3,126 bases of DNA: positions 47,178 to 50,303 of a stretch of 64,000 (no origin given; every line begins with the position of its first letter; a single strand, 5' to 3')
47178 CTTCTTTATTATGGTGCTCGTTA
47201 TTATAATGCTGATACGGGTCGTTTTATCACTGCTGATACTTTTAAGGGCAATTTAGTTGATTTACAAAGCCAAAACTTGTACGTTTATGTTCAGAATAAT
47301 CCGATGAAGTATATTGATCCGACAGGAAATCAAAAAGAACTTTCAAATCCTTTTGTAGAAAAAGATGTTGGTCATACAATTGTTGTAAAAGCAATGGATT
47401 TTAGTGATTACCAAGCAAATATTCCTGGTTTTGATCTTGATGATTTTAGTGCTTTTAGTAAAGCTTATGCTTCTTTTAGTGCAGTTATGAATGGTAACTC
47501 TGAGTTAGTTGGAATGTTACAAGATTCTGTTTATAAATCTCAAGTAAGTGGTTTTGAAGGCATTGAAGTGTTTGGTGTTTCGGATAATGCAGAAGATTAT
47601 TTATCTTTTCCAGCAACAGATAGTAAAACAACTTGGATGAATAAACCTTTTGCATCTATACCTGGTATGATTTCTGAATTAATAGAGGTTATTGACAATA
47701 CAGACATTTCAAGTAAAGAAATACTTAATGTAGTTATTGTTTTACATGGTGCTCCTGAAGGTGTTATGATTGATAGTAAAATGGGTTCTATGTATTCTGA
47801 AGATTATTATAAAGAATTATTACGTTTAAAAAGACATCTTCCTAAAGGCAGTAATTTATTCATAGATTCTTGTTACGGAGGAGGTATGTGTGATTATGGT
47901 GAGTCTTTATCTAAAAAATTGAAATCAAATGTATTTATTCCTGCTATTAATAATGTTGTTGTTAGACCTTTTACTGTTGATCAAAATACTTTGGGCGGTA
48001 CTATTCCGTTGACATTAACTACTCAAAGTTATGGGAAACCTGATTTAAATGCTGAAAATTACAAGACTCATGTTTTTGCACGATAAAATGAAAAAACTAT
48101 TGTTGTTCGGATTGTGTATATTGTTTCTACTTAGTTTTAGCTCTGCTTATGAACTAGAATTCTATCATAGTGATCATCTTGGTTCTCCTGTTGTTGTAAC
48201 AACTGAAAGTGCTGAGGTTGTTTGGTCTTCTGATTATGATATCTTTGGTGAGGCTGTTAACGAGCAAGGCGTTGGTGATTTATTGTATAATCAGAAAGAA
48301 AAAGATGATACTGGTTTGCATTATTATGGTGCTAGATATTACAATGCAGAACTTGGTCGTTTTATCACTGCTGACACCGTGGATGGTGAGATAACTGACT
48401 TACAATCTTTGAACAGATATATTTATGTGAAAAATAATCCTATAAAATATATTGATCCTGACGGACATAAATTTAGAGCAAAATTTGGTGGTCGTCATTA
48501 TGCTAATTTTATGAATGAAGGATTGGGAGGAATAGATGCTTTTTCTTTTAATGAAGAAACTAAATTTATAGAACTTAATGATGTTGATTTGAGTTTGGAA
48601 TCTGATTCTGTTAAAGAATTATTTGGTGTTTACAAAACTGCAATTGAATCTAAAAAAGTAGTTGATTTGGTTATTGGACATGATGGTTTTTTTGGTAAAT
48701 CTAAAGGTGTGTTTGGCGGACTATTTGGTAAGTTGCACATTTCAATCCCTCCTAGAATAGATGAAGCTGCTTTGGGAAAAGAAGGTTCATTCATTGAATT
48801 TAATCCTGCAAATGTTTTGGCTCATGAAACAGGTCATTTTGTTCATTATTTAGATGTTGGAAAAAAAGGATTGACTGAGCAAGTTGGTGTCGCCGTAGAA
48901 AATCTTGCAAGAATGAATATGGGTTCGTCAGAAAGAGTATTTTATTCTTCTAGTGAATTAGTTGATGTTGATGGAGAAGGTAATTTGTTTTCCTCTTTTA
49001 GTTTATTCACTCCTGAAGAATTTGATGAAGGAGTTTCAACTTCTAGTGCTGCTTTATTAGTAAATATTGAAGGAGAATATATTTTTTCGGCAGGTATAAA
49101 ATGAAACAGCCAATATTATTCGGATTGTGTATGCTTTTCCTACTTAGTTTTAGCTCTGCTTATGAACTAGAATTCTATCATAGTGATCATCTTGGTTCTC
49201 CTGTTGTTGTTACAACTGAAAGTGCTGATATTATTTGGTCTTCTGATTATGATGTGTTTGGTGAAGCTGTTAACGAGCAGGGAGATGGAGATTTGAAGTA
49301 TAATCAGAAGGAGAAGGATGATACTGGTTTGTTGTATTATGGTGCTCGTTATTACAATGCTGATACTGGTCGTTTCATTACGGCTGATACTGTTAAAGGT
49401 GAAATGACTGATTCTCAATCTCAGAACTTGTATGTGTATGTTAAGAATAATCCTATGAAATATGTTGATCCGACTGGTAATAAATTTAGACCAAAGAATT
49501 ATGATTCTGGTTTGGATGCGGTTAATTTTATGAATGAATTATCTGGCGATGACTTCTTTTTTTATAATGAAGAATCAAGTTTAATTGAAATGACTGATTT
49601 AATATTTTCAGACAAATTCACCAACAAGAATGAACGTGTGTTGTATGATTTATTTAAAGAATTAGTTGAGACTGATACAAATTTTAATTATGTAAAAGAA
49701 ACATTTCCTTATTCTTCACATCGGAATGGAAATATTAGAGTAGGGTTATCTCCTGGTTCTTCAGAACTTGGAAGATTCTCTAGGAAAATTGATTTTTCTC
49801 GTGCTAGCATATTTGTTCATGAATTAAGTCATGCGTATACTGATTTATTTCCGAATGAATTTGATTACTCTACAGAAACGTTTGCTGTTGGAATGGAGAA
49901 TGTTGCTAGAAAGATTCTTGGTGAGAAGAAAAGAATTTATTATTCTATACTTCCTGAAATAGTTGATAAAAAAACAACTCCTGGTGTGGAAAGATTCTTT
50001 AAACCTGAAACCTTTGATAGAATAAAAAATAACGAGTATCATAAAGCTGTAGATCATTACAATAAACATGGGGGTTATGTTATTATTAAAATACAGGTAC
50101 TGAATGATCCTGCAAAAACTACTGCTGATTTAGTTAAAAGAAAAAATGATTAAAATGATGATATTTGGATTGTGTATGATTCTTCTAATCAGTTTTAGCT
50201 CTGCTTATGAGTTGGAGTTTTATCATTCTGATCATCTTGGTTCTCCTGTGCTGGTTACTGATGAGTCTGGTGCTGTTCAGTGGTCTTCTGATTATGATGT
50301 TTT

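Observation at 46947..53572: Six tandem cassettes share a near-identical leader+Rhs core but carry six different peptidase-like tips, with no room for immunity genes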

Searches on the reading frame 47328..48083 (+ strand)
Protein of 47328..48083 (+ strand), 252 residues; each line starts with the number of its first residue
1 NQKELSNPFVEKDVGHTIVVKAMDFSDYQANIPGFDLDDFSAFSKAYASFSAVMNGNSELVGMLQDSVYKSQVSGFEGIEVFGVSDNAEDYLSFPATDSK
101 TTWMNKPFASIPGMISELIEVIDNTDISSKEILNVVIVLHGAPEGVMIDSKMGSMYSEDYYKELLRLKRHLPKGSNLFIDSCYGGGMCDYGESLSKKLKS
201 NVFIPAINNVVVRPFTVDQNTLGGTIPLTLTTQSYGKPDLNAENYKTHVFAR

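Call 22: search_protein_families(library=pfam, proteins=[window:47328-48083:+], max_evalue=10)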
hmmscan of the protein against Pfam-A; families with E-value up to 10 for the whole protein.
seq(252 aa): 0 families

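Call 29: search_protein_representatives(protein=window:47328-48083:+)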
Query: 252 residues. Proteins with E-value up to 0.001 (for the whole library): 4; up to 1e-10: 3; up to 1e-30: 1. The best 4 are listed.
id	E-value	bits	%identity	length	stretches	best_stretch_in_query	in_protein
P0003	4.4e-164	559.8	100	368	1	1-252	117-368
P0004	4.2e-27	111.4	23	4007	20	100-147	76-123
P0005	2.6e-11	59.7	38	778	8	43-85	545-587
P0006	5.9e-07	45.4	37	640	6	43-87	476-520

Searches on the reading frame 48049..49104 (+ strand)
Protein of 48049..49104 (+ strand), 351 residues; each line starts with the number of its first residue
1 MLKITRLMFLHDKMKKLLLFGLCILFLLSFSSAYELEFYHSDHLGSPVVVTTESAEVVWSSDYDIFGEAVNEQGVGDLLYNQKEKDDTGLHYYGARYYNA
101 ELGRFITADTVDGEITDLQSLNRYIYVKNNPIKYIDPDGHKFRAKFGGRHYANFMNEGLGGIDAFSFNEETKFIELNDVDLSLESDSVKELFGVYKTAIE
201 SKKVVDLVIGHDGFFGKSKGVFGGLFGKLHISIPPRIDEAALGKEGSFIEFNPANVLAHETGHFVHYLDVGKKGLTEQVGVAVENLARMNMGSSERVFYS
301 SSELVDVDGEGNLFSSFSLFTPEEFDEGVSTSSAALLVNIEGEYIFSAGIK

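Call 3: search_protein_families(library=pfam, proteins=[window:48049-49104:+], max_evalue=0.1)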
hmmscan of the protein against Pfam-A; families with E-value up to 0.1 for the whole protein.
window:48049-49104:+ (351 aa): 1 family
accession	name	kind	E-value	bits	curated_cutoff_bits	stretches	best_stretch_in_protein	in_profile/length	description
PF03527.20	RHS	-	3.2e-09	36.9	27.9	1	38-73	3-38/38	RHS protein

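Call 4: search_protein_families(library=ncbifam, proteins=[window:48049-49104:+], max_evalue=0.1)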
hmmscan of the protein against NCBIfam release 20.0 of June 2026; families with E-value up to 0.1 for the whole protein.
window:48049-49104:+ (351 aa): 2 families
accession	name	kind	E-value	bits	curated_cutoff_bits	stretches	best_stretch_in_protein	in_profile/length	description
TIGR03696.1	Rhs_assc_core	domain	2.9e-21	75.8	32.5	1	63-140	1-76/76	RHS repeat-associated core domain-containing protein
NF041261.1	RHS_core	equivalog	1.8e-11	42.6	2000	1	32-139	1153-1260/1261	RHS element core protein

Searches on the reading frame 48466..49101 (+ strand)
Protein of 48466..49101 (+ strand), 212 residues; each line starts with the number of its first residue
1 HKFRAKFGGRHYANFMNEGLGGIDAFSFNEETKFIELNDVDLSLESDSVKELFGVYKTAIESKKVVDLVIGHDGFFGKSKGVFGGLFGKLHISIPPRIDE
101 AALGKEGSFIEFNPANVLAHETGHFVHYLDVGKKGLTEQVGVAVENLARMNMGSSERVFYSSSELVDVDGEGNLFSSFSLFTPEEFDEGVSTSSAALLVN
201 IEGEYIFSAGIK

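Call 22: search_protein_families(library=pfam, proteins=[window:48466-49101:+], max_evalue=10)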
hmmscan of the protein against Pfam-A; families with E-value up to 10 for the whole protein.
seq(212 aa): 0 families

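Call 62: search_solved_structures(query=A3, max_evalue=10, show_alignments=3)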
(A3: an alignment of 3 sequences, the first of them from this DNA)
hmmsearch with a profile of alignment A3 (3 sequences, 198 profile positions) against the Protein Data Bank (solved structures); distinct sequences matched with E-value up to 10: 4.
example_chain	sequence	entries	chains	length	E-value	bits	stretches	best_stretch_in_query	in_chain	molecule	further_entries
5hle_A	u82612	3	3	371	0.2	14.7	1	62-194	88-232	Protein claret segregational,Minus-end kinesin-1/kinesin-14,Protein claret segregational | Protein claret segregational,KINESIN HEAVY CHAIN ISOFORM 5C | Protein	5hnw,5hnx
5hny_K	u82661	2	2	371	0.21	14.7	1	62-194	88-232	Protein claret segregational, Kinesin-1/Kinesin-14, Protein claret segregational | Protein claret segregational,Protein claret segregational,Plus-end directed k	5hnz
5u9l_A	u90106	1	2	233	0.26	14.4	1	64-161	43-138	PARALOG OF ACCUMULATION AND REPLICATION OF CHLOROPLASTS 6 (PARC6)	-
2kin_A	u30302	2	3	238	0.36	13.9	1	63-194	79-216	KINESIN | KINESIN HEAVY CHAIN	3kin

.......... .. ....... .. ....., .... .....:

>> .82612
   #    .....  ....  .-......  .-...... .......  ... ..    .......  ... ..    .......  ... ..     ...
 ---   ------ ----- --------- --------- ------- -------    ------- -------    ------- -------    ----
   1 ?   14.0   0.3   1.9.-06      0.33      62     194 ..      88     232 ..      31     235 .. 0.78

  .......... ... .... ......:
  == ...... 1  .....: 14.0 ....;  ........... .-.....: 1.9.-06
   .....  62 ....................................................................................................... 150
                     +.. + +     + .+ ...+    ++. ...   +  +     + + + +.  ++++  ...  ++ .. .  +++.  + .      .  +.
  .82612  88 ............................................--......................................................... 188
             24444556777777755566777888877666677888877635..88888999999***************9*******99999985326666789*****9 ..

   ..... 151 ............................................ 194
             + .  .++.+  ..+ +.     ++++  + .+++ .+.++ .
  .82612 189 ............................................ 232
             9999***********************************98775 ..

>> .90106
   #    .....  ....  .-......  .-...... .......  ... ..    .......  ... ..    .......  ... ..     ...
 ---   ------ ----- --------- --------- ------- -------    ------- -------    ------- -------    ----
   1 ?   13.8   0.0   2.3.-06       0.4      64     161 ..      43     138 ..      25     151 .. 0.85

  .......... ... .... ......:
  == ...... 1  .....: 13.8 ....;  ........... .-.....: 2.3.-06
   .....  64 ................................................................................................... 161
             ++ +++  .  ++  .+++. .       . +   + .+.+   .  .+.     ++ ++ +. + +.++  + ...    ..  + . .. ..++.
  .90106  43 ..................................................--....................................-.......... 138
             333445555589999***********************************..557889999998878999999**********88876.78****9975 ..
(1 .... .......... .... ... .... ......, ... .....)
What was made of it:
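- On Zinc metallopeptidases (tips B, C): There is no Pfam or PDB match (calls 22, 62).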

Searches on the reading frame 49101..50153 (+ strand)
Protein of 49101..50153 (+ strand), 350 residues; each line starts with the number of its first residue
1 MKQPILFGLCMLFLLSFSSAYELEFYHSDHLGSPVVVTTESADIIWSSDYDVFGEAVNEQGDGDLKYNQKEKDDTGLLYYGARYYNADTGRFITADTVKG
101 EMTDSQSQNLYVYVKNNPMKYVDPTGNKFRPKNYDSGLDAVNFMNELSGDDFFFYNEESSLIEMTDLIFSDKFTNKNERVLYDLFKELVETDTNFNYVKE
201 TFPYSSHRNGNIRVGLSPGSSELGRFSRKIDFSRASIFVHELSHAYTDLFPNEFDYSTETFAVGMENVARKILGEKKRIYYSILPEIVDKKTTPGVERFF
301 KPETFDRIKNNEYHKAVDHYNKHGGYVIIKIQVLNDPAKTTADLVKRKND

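Call 3: search_protein_families(library=pfam, proteins=[window:49101-50153:+], max_evalue=0.1)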
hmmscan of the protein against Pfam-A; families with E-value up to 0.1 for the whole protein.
window:49101-50153:+ (350 aa): 1 family
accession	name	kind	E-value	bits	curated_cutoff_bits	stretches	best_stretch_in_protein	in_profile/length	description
PF03527.20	RHS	-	1.4e-09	38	27.9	1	25-60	3-38/38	RHS protein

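Call 4: search_protein_families(library=ncbifam, proteins=[window:49101-50153:+], max_evalue=0.1)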
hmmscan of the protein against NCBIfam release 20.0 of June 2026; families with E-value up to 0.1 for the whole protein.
window:49101-50153:+ (350 aa): 2 families
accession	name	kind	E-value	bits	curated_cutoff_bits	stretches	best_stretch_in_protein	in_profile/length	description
TIGR03696.1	Rhs_assc_core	domain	3.8e-20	72.2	32.5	1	50-126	1-75/76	RHS repeat-associated core domain-containing protein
NF041261.1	RHS_core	equivalog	4.6e-12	44.6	2000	1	19-126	1153-1260/1261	RHS element core protein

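Call 11: find_encoding_contigs(protein=window:49101-50153:+, flank=10000, max_places=6)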
Protein window:49101-50153:+ (350 aa): 16 contigs read that carry it; 2 places shown.
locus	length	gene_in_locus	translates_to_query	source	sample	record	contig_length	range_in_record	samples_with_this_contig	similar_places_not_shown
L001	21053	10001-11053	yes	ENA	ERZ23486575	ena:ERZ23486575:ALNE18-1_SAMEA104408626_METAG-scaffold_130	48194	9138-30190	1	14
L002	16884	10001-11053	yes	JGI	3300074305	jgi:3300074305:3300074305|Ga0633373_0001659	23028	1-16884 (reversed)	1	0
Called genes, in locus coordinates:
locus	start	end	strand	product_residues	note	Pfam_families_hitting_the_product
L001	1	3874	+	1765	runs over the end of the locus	PF03534:SpvB (weak), PF20041:DUF6443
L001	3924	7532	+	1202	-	PF05593:RHS_repeat (faint), PF25023:TEN_YD-shell (weak)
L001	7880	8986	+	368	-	PF03527:RHS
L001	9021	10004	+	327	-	PF03527:RHS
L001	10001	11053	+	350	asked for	PF03527:RHS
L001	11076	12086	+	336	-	PF25023:TEN_YD-shell (weak), PF03527:RHS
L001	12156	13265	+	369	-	PF03527:RHS, PF25023:TEN_YD-shell (weak)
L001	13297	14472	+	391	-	PF03527:RHS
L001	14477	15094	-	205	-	PF00877:NLPC_P60 (faint)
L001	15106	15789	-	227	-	PF00515:TPR_1 (faint), PF07719:TPR_2 (faint), PF13181:TPR_8 (faint), PF13424:TPR_12, PF13428:TPR_14 (faint)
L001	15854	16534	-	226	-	PF01479:S4, PF00849:PseudoU_synth_2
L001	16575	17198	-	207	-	PF09997:DUF2238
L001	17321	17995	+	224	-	PF00254:FKBP_C (weak), PF22199:FKBP26_IF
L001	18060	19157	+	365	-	PF00091:Tubulin, PF12327:FtsZ_C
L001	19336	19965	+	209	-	PF03439:Spt5-NGN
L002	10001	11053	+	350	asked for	PF03527:RHS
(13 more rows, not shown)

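Call 87: list_cluster_members(proteins=[window:49101-50153:+, P0001, P0003, window:42976-46632:+, window:37677-42974:+, window:36565-37680:+, window:46748-46957:+])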
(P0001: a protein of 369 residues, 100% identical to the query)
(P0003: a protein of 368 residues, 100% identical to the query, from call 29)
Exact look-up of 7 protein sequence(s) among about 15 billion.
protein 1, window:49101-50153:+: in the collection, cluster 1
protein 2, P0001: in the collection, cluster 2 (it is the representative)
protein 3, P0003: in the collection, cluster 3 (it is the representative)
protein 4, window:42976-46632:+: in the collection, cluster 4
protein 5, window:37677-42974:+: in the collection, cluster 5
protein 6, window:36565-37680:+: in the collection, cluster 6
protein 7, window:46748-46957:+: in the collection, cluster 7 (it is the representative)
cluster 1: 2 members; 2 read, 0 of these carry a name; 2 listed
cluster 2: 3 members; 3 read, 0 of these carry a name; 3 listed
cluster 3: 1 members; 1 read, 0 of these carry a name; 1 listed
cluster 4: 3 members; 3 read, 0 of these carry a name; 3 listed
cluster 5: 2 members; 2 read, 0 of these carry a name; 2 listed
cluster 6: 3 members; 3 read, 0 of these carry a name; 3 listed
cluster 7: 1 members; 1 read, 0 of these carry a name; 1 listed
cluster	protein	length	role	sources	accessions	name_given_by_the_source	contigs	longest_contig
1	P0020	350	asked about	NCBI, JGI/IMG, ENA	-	-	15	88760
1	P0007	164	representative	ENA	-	-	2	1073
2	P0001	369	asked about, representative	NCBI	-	-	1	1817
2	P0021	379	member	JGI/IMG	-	-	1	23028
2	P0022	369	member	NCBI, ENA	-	-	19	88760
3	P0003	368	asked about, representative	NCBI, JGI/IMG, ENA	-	-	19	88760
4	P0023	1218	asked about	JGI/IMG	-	-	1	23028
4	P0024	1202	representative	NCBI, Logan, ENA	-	-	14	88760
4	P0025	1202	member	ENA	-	-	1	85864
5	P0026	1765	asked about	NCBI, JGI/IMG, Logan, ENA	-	-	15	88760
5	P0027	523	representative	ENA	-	-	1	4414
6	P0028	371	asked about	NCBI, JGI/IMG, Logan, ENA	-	-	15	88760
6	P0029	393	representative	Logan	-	-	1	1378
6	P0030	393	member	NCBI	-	-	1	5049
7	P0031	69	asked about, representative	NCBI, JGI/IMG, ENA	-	-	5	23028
